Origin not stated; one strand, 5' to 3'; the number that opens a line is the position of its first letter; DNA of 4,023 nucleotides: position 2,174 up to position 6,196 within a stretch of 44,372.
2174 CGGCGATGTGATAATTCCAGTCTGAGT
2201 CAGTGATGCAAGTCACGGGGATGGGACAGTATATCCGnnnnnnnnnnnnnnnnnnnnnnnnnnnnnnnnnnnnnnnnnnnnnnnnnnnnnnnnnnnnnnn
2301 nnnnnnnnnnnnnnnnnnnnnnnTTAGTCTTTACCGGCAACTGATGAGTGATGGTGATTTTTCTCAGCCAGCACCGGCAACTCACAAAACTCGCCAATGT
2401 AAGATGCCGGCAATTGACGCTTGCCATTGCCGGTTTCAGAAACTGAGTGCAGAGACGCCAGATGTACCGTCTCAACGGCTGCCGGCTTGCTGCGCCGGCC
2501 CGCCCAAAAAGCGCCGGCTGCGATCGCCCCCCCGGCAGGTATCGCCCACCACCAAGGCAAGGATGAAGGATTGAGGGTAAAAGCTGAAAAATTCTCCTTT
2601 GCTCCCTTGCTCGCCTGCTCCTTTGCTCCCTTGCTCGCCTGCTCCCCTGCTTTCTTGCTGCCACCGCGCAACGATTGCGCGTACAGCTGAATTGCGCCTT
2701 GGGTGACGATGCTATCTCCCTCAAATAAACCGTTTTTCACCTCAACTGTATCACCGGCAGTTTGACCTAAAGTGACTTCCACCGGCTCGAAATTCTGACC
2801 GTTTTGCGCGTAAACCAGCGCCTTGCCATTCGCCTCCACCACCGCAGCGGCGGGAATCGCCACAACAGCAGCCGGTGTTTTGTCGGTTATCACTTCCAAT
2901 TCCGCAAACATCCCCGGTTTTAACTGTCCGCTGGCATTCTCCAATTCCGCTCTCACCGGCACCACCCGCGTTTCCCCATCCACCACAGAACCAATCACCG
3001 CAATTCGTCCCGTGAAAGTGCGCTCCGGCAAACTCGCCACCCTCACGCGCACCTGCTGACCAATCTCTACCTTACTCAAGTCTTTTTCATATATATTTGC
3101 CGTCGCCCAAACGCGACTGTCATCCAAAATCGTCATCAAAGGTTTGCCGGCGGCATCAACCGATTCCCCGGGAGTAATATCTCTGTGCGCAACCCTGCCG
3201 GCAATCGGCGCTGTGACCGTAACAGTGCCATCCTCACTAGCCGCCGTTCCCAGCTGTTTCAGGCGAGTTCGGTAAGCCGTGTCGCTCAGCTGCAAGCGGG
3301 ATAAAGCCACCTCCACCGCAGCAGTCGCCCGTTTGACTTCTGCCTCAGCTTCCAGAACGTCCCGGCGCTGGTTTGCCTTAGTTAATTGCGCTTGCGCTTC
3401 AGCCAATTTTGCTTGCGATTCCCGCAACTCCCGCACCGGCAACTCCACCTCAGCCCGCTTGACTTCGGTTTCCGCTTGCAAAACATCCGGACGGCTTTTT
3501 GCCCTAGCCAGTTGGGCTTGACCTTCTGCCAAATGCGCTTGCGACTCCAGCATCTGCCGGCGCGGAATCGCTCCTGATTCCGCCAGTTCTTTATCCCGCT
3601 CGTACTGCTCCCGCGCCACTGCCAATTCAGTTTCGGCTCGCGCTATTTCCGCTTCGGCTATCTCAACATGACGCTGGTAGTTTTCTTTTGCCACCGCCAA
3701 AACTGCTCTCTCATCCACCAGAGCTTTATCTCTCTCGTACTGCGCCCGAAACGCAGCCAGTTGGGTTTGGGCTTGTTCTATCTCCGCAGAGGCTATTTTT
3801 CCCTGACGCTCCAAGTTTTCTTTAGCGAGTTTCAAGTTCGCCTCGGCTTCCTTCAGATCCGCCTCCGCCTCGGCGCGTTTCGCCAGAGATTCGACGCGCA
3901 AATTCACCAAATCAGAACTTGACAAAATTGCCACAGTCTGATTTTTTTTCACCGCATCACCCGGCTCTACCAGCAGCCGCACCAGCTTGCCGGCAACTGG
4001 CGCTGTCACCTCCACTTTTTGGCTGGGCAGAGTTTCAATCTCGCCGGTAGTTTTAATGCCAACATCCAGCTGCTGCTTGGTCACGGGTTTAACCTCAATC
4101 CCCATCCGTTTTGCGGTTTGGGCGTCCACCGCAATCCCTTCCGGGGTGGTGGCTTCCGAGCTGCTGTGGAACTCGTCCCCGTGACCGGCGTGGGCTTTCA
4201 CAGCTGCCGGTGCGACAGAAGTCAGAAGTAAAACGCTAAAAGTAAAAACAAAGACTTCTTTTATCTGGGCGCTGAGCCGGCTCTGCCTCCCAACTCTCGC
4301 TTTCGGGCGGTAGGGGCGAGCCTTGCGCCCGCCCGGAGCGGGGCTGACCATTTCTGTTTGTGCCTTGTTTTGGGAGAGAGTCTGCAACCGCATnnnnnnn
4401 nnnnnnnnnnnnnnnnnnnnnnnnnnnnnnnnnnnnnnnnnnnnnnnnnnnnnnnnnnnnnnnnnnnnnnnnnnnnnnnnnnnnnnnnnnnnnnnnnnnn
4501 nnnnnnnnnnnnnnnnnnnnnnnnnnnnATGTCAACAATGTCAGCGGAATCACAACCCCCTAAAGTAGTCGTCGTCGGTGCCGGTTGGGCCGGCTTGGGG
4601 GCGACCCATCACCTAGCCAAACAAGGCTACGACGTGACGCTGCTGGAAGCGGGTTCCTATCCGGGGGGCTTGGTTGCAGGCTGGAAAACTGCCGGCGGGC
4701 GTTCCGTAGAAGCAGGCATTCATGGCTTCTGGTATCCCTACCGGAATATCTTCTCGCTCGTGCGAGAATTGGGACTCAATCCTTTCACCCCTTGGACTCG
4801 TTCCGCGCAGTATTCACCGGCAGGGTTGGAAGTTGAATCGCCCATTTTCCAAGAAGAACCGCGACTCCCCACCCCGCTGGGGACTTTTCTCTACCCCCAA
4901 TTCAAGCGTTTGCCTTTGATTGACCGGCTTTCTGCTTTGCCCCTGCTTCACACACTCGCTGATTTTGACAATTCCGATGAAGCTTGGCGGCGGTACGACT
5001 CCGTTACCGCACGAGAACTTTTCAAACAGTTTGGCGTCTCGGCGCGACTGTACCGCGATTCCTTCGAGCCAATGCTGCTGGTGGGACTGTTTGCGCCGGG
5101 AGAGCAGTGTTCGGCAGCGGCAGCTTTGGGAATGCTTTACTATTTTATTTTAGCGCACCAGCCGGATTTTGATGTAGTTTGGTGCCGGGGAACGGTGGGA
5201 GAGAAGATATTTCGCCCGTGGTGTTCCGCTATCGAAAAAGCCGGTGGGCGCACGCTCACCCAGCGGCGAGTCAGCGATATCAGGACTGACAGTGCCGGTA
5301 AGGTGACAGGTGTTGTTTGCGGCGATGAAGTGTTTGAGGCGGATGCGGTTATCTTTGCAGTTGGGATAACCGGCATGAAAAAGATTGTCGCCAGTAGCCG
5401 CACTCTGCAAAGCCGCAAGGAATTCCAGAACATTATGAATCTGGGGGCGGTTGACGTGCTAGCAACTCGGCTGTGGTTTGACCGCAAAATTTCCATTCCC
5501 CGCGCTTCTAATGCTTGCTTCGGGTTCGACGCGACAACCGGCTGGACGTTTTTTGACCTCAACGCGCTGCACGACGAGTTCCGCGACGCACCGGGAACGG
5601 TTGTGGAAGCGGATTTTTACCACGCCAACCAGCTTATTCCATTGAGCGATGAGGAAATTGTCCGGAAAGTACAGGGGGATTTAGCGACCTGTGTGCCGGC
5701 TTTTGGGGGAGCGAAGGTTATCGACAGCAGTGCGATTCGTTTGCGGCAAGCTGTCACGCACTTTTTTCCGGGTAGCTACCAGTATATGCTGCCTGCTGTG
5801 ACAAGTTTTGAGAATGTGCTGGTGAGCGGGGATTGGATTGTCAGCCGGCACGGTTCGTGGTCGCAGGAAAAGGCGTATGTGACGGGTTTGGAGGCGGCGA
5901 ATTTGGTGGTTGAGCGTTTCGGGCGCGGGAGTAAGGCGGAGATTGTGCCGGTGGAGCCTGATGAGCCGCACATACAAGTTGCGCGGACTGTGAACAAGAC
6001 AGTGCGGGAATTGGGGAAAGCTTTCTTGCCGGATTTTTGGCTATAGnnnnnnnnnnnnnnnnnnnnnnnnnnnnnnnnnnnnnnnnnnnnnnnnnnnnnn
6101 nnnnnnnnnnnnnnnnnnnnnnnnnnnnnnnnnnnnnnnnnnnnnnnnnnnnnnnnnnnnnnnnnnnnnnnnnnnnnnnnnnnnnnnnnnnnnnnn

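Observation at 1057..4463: Identical 21-bp direct-repeat motif upstream of both the czcA-like pump and the czcB-like adaptor genes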

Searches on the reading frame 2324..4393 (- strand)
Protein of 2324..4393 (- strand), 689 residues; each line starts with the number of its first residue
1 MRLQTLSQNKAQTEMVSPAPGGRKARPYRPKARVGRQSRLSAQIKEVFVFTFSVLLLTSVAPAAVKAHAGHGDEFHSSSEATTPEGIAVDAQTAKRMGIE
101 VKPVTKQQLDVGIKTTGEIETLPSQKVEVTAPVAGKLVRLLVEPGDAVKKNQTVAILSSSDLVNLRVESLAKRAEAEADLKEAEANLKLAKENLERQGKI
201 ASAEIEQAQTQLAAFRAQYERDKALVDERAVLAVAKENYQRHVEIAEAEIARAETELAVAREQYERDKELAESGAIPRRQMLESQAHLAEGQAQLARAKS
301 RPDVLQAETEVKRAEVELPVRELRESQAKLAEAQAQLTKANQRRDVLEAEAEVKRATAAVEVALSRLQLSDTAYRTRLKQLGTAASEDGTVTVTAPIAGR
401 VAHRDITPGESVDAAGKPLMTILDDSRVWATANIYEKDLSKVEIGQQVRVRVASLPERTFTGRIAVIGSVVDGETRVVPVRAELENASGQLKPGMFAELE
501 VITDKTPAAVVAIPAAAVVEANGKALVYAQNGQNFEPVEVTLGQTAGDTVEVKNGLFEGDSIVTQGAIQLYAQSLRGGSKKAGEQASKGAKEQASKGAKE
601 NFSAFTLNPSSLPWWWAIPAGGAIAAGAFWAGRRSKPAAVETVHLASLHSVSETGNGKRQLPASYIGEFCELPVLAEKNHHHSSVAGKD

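Call 7: search_protein_families(library=pfam, proteins=[window:2324-4393:-])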
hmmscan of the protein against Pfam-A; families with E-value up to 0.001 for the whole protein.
window:2324-4393:- (689 aa): 5 families
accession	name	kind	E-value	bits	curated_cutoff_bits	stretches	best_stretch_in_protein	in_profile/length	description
PF16576.10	HlyD_D23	-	3.6e-40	138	30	2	328-497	54-214/214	Barrel-sandwich domain of CusB or HlyD membrane-fusion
PF13437.12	HlyD_3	-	1.2e-20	74.7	22.2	1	392-494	1-106/106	HlyD family secretion protein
PF00364.28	Biotin_lipoyl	-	1.2e-05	25.5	22.1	1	128-159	2-38/73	Biotin-requiring enzyme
PF12700.13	HlyD_2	-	1.9e-05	24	25.1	0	415-539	254-372/416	HlyD family secretion protein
PF13533.13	Biotin_lipoyl_2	-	0.00035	20.8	29.8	0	127-150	1-24/32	Biotin-lipoyl like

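Call 9: search_protein_families(library=ncbifam, proteins=[window:2324-4393:-])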
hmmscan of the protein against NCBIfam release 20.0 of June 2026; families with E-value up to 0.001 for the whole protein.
window:2324-4393:- (689 aa): 22 families
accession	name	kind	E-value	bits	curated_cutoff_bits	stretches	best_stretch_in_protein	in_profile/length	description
TIGR01730.1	RND_mfp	subfamily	1.1e-52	179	94.9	3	310-570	60-313/322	efflux RND transporter periplasmic adaptor subunit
TIGR00999.1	8a0102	subfamily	9.6e-49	165.9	319.3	2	325-569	24-269/271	CzcB/NccB family metal efflux transporter periplasmic adaptor subunit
NF045680.1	DiMtlExpIhpB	equivalog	3.2e-26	92.1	450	1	393-568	140-312/326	divalent metal ion exporter adaptor subunit IhpB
NF008606.0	PRK11578.1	equivalog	1e-22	80.8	342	2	103-240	40-182/371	macrolide transporter subunit MacA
TIGR02971.1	heterocyst_DevB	subfamily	1.3e-20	74.1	129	2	321-473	135-284/327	ABC exporter membrane fusion protein, DevB family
TIGR00998.1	8a0101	subfamily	9.6e-20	70.8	390.8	1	230-468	97-282/334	EmrA/EmrK family multidrug efflux transporter periplasmic adaptor subunit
TIGR01843.1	type_I_hlyD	subfamily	2.9e-19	69.3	208.65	2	108-361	26-278/422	HlyD family type I secretion periplasmic adaptor subunit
NF007303.0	PRK09783.1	subfamily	2e-18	66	390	1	358-568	183-390/414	copper/silver efflux system membrane fusion protein CusB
NF007785.0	PRK10476.1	equivalog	1.8e-16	59.9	376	1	352-473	170-290/347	multidrug transporter subunit MdtN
NF002939.0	PRK03598.1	equivalog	3.7e-14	52.7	393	2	126-257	44-169/332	secretion protein HlyD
NF038010.1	ABC_adapt_DarC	equivalog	4.4e-14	52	450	2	391-568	231-406/417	darobactin export ABC transporter periplasmic adaptor subunit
NF045904.1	RND-peri-MexE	equivalog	1.8e-12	46.9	714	1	327-567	102-357/390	multidrug efflux RND transporter periplasmic adaptor subunit MexE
NF008589.1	PRK11556.1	equivalog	1.2e-09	37.6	391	1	326-569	120-378/392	MdtA/MuxA family multidrug efflux RND transporter periplasmic adaptor subunit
NF011715.0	PRK15136.1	equivalog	1.9e-07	30.1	563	1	296-452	107-276/390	multidrug efflux MFS transporter periplasmic adaptor subunit EmrA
TIGR03794.1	NHLM_micro_HlyD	equivalog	4.7e-07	29.1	156.2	1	122-361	54-244/421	NHLP bacteriocin system secretion protein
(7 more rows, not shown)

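Call 29: find_encoding_contigs(protein=window:2324-4393:-, flank=10000, max_places=4)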
Protein window:2324-4393:- (689 aa): 4 contigs read that carry it; 3 places shown.
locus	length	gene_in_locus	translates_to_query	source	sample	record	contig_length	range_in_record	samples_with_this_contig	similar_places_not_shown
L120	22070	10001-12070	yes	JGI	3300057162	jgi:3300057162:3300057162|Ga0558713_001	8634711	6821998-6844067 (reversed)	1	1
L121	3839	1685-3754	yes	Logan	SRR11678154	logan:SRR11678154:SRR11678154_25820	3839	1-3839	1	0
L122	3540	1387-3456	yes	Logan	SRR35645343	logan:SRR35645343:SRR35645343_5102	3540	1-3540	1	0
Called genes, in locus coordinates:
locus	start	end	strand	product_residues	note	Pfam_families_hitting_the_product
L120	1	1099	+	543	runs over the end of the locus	PF25919:BSH_CusB (faint), PF00364:Biotin_lipoyl (faint), PF25917:BSH_RND, PF25973:BSH_CzcB (weak), PF25881:HH_YBHG, PF25944:Beta-barrel_RND (weak), PF25967:RND-MFP_C (weak), PF25989:YknX_C, +1 more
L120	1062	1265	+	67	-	-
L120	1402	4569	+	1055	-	PF00873:ACR_tran, PF03176:MMPL, PF02355:SecD_SecF_C (faint), PF03176:MMPL (weak)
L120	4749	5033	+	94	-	PF10615:DUF2470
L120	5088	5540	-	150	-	-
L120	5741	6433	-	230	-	PF22935:RM44_endonuclase, PF14622:Ribonucleas_3_3, PF00636:Ribonuclease_3, PF00035:dsrm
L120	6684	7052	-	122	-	PF00111:Fer2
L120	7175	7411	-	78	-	PF07927:HicA_toxin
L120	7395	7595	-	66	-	PF15919:HicB_lk_antitox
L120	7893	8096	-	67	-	PF16277:DUF4926 (weak)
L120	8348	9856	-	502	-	PF01266:DAO, PF03486:HI0933_like (faint), PF07992:Pyr_redox_2 (faint), PF13450:NAD_binding_8, PF01593:Amino_oxidase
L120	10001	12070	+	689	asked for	PF00364:Biotin_lipoyl (faint), PF25919:BSH_CusB (faint), PF25917:BSH_RND (weak), PF25973:BSH_CzcB (weak), PF25876:HH_MFP_RND (faint), PF25954:Beta-barrel_RND_2, PF25975:CzcB_C, PF25989:YknX_C, +1 more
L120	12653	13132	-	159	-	-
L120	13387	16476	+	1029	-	PF00873:ACR_tran, PF03176:MMPL (faint)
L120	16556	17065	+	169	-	-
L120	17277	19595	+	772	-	PF00403:HMA, PF00122:E1-E2_ATPase, PF00702:Hydrolase, PF12710:HAD (faint), PF08282:Hydrolase_3 (faint)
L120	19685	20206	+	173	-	PF13473:Cupredoxin_1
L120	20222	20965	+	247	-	PF13628:DUF4142 (weak), PF03713:DUF305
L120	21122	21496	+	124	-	-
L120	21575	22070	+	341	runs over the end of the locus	-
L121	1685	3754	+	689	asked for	PF00364:Biotin_lipoyl (faint), PF25919:BSH_CusB (faint), PF25917:BSH_RND (weak), PF25973:BSH_CzcB (weak), PF25876:HH_MFP_RND (faint), PF25954:Beta-barrel_RND_2, PF25975:CzcB_C, PF25989:YknX_C, +1 more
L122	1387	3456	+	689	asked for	PF00364:Biotin_lipoyl (faint), PF25919:BSH_CusB (faint), PF25917:BSH_RND (weak), PF25973:BSH_CzcB (weak), PF25876:HH_MFP_RND (faint), PF25954:Beta-barrel_RND_2, PF25975:CzcB_C, PF25989:YknX_C, +1 more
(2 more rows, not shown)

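Call 36: search_protein_families(library=pfam, proteins=[L120:16556-17065:+, L120:21122-21496:+, L120:19685-20206:+], max_evalue=0.01)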
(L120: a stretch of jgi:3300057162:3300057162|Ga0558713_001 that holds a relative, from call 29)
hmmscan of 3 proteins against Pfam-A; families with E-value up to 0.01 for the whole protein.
L120:16556-17065:+ (169 aa): 0 families

L120:21122-21496:+ (124 aa): 0 families

L120:19685-20206:+ (173 aa): 1 family
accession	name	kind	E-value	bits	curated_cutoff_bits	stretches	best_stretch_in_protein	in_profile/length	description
PF13473.12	Cupredoxin_1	-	2.7e-22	79.2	27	1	61-163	5-102/104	Cupredoxin-like domain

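Call 54: search_protein_families(library=ncbifam, proteins=[L120:20222-20965:+, L120:16556-17065:+, L120:17277-19595:+], max_evalue=1e-10)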
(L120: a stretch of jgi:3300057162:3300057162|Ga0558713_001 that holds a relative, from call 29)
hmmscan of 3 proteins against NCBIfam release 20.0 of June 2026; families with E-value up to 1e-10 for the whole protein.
L120:20222-20965:+ (247 aa): 1 family
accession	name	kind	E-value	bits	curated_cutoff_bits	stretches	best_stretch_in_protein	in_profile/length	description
NF049983.1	CopM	equivalog_domain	1.7e-37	127.2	90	2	65-125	12-72/73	CopM family metallochaperone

L120:16556-17065:+ (169 aa): 0 families

L120:17277-19595:+ (772 aa): 26 families (the best 25 are shown)
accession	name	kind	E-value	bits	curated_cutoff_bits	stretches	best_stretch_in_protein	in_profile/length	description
NF007952.0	PRK10671.1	equivalog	6.6e-206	686.2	1316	1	2-772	103-836/838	copper-exporting P-type ATPase CopA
TIGR01525.1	ATPase-IB_hvy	subfamily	1.3e-204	681.2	346.25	1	162-767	1-560/560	heavy metal translocating P-type ATPase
TIGR01511.1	ATPase-IB1_Cu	subfamily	9.6e-196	651.8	397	2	144-490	2-317/542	copper-translocating P-type ATPase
NF008262.1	PRK11033.1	equivalog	2.1e-129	433.1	1005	2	201-770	198-730/731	zinc/cadmium/mercury/lead-transporting ATPase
TIGR01512.1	ATPase-IB2_Cd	subfamily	3.9e-125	418.3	313.5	2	198-487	18-285/494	cadmium family heavy metal-translocating P-type ATPase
NF033775.1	P_type_ZntA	exception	2.2e-110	370.1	1240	1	201-769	203-730/732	Zn(II)/Cd(II)/Pb(II) translocating P-type ATPase ZntA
TIGR01494.1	ATPase_P-type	subfamily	3.7e-92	309.2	62.3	2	203-508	1-292/478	HAD-IC family P-type ATPase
TIGR01497.1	kdpB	equivalog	1.2e-55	188.8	527.9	1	177-702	45-558/675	potassium-transporting ATPase subunit KdpB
TIGR01647.1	ATPase-IIIA_H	equivalog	2e-55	188.3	615.5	2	198-487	55-345/755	plasma-membrane proton-efflux P-type ATPase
NF010609.0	PRK14010.1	equivalog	3.2e-49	167.7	1323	1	175-691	43-542/673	K(+)-transporting ATPase subunit B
TIGR01517.1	ATPase-IIB_Ca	equivalog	1.8e-48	165.4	507.05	2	447-726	424-701/882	calcium-translocating P-type ATPase, PMCA-type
TIGR01116.1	ATPase-IIA1_Ca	equivalog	2.2e-42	145.2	703.4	2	568-719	457-610/799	calcium-translocating P-type ATPase, SERCA-type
TIGR01522.1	ATPase-IIA2_Ca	equivalog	2.3e-39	134.8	798.3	2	568-727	491-663/854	calcium-transporting P-type ATPase, PMR1-type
TIGR01657.1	P-ATPase-V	hypoth_equivalog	5.5e-38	130.1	618.25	1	197-297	192-293/1055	ATP13A2 family polyamine export P-type ATPase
TIGR01106.1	ATPase-IIC_X-K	subfamily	1.2e-31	109.5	946.1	2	202-446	112-363/997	Na,H/K antiporter P-type ATPase subunit alpha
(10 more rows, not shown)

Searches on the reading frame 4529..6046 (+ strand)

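Call 7: search_protein_families(library=pfam, proteins=[window:4529-6046:+])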
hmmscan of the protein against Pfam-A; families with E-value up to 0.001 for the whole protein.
window:4529-6046:+ (505 aa): 11 families
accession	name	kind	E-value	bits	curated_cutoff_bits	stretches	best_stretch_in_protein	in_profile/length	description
PF01593.30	Amino_oxidase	-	6.3e-36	125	19.8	1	21-460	2-442/443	Flavin containing amine oxidoreductase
PF13450.12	NAD_binding_8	-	1.2e-14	54.8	21.9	1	15-81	1-68/68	NAD(P)-binding Rossmann-like domain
PF01266.30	DAO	-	1.2e-13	51.8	27.9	1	12-68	1-50/353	FAD dependent oxidoreductase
PF03486.20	HI0933_like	-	9.6e-09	35.5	50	0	12-46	2-36/244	HI0933-like protein Rossmann domain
PF07992.20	Pyr_redox_2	-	4.3e-08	33.4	26.1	1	12-46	2-37/291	Pyridine nucleotide-disulphide oxidoreductase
PF01494.25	FAD_binding_3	-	2.7e-05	24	22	0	12-41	3-32/349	FAD binding domain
PF00890.30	FAD_binding_2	-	7e-05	22.6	20.4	1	13-47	2-36/414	FAD binding domain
PF12831.13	FAD_oxidored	-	0.00014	21.7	27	1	13-50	2-39/416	FAD dependent oxidoreductase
PF00070.33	Pyr_redox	-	0.00017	22.4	22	0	12-44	1-33/82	Pyridine nucleotide-disulphide oxidoreductase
PF01134.28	GIDA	-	0.00022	20.9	22.1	0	12-39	1-28/391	Glucose inhibited division protein A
PF01946.23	Thi4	-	0.00086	19.1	26.2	0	12-48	19-56/235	Thi4 family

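Call 9: search_protein_families(library=ncbifam, proteins=[window:4529-6046:+])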
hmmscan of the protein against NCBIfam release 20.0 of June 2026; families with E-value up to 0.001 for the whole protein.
window:4529-6046:+ (505 aa): 47 families (the best 25 are shown)
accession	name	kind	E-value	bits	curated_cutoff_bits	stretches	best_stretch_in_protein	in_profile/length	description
TIGR03467.1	HpnE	equivalog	1.6e-39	136.5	283.05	1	13-440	1-409/430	hydroxysqualene dehydroxylase HpnE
TIGR02732.1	zeta_caro_desat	equivalog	8.2e-32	110.7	622.15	1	12-460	1-473/474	9,9'-di-cis-zeta-carotene desaturase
TIGR02731.1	phytoene_desat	equivalog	8.7e-29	100.5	569.4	1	12-457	1-449/453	15-cis-phytoene desaturase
NF005560.0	PRK07233.1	equivalog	1.9e-25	89.6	252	1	12-311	2-283/435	hypothetical protein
TIGR01316.1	gltA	equivalog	4.1e-10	39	471.75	1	5-50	128-173/449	NADPH-dependent glutamate synthase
NF045637.1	carotdesatCrtDProt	equivalog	1.2e-09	37.3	580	1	13-63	1-50/485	1-hydroxycarotenoid 3,4-desaturase CrtD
TIGR02734.1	crtI_fam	subfamily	1.4e-09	37.2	238.1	1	13-56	1-44/504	phytoene desaturase family protein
TIGR02733.1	desat_CrtD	equivalog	6.3e-09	35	549.7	1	12-53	3-44/492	C-3',4' desaturase CrtD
NF009410.0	PRK12771.1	subfamily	5.2e-08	31.9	516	1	11-49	139-177/566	NAD(P)-binding protein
NF005548.0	PRK07208.1-4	equivalog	8.9e-08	31.1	389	1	11-79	4-71/488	hypothetical protein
NF007450.0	PRK10015.1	subfamily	1.4e-07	30.6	466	1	221-283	103-165/429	FAD-dependent oxidoreductase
NF009409.0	PRK12770.1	subfamily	2.9e-07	29.9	343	1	5-49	13-57/360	putative glutamate synthase subunit beta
NF005547.0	PRK07208.1-3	equivalog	4e-07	29.1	380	1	12-81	6-74/465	hypothetical protein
NF001933.0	PRK00711.1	subfamily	7.8e-07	28.4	383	0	12-45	2-35/429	D-amino acid dehydrogenase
TIGR00275.1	TIGR00275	subfamily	9.3e-07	28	183.8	0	13-44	1-32/401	aminoacetone oxidase family FAD-binding enzyme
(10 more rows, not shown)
